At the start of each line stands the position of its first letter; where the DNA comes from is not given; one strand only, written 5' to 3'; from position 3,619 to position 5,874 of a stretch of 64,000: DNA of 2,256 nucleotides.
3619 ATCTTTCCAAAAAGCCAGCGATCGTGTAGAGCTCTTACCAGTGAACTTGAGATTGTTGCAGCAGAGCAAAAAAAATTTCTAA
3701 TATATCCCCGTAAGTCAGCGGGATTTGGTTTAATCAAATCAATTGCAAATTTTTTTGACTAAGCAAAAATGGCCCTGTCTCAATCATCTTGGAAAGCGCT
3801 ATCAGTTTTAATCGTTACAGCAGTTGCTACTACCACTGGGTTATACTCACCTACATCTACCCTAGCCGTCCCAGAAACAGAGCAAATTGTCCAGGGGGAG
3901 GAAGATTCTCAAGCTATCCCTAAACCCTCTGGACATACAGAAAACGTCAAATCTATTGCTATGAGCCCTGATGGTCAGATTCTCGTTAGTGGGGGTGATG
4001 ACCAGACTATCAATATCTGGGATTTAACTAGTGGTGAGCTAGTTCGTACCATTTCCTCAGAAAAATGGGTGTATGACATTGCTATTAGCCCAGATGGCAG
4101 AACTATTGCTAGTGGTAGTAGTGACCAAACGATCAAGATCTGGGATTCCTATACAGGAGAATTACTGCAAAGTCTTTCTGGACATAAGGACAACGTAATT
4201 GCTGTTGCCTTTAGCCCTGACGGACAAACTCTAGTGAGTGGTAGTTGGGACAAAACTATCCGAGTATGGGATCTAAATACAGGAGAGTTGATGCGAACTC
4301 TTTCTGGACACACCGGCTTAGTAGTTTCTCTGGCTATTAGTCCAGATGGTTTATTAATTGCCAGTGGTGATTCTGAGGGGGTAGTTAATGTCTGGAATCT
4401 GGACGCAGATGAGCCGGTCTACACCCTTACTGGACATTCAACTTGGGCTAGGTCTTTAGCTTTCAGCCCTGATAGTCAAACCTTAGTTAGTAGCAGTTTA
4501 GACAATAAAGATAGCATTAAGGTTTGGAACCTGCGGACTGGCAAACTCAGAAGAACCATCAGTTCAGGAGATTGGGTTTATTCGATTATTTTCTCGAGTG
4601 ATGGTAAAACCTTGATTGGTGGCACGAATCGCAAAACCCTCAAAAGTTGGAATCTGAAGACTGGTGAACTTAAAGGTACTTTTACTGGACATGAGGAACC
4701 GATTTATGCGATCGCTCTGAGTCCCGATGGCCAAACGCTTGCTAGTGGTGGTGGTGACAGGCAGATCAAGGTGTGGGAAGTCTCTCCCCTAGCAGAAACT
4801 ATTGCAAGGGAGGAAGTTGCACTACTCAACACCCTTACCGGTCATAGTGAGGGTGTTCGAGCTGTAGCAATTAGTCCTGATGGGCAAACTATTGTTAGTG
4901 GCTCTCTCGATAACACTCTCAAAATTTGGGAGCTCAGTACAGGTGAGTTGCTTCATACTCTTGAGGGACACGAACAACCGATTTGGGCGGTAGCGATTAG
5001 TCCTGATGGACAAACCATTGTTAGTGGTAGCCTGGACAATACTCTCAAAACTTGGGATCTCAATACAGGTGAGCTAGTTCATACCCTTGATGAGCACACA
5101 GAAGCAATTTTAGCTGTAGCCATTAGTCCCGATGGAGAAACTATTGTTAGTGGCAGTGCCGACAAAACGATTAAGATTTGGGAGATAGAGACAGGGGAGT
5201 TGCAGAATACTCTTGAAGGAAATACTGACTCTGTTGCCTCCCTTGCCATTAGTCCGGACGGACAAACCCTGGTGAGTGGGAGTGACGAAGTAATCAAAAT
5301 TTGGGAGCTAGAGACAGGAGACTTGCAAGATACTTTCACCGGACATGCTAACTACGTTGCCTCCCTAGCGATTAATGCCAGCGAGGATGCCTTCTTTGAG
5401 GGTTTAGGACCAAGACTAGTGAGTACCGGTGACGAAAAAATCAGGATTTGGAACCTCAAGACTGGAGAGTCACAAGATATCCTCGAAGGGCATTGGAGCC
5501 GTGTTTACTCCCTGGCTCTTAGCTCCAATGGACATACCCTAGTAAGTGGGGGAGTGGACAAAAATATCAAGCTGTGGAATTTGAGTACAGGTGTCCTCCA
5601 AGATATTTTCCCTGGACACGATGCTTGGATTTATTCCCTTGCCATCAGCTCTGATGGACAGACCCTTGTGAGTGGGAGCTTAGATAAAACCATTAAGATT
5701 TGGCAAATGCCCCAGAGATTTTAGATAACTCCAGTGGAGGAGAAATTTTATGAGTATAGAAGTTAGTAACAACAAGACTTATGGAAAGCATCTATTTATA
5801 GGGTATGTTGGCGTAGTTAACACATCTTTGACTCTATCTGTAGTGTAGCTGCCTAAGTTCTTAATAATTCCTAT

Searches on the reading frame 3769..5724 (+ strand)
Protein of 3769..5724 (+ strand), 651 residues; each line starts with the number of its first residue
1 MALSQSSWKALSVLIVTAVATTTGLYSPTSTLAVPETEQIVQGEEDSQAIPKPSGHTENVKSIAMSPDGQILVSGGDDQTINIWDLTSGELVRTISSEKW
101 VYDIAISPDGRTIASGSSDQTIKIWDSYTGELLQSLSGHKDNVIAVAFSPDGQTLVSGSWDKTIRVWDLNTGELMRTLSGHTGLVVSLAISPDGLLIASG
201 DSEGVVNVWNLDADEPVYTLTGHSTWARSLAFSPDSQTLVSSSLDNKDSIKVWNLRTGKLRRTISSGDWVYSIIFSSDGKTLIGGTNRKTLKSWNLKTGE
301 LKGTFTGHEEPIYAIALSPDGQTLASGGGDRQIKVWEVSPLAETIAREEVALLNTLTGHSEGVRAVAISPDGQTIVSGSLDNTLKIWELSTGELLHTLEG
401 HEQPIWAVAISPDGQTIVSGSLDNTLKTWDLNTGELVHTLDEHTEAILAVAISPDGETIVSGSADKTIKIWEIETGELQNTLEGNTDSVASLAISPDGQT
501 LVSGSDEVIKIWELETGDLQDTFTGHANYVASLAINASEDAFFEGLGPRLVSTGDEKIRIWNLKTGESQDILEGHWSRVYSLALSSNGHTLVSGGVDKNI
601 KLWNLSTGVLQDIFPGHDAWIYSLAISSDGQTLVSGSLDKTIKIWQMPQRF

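Call 74: search_protein_families(library=pfam, proteins=[window:3769-5724:+], max_evalue=0.00001)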
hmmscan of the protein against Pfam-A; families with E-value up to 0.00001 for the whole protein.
window:3769-5724:+ (651 aa): 57 families (the best 25 are shown)
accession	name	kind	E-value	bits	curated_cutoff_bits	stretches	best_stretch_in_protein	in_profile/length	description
PF25173.1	Beta-prop_WDR3_1st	-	9.3e-183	602.8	154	6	248-431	9-184/184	WDR3 first beta-propeller domain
PF00400.38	WD40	-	1.4e-152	490.2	27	12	130-168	1-39/39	WD domain, G-beta repeat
PF25174.1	Beta-prop_THOC3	-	7e-139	461.8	305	3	139-402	1-255/272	THOC3 beta-propeller domain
PF25391.1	WD40_Gbeta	-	1.1e-112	376.8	150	9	54-169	140-255/340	G protein beta WD-40 repeat protein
PF24814.1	WD40_Prp19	-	3.9e-110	367.7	320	6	347-528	36-220/281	Prp19 WD40 domain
PF25175.1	Beta-prop_WDR5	-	1e-102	343.9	250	5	54-211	7-165/296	WDR5 beta-propeller domain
PF25172.1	Beta-prop_WDR3_2nd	-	1.8e-100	336.4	140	3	228-506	3-279/293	WDR3 second beta-propeller domain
PF24807.1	WD40_CDC20-Fz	-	5.1e-97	325.1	200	4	94-336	47-292/292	CDC20/Fizzy WD40 domain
PF24817.1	WD40_WDHD1_1st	-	1.5e-96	323.4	109.9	6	351-441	77-167/291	WDHD1 first WD40 domain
PF24805.1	EIF3I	-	5.5e-75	252.9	200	6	398-503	6-110/324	EIF3I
PF24796.1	WDR55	-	6.6e-75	252.3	200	3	348-606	41-294/296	WDR55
PF25168.1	Beta-prop_WDR36-Utp21_2nd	-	7.8e-75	252.7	84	6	52-200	152-299/335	WDR36/Utp21 second beta-propeller domain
PF23414.1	Beta-prop_EML_2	-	3.3e-74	250.1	90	5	62-213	3-155/266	Echinoderm microtubule-associated protein second beta-propeller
PF24105.1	Beta-prop_CAF1B_HIR1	-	1.4e-71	241.9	80.5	5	396-477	124-205/383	CAF1B/HIR1 beta-propeller domain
PF24782.2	WD40_MABP1-WDR62_2nd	-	1e-60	206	290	5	357-454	85-186/341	MABP1/WDR62 second WD40 domain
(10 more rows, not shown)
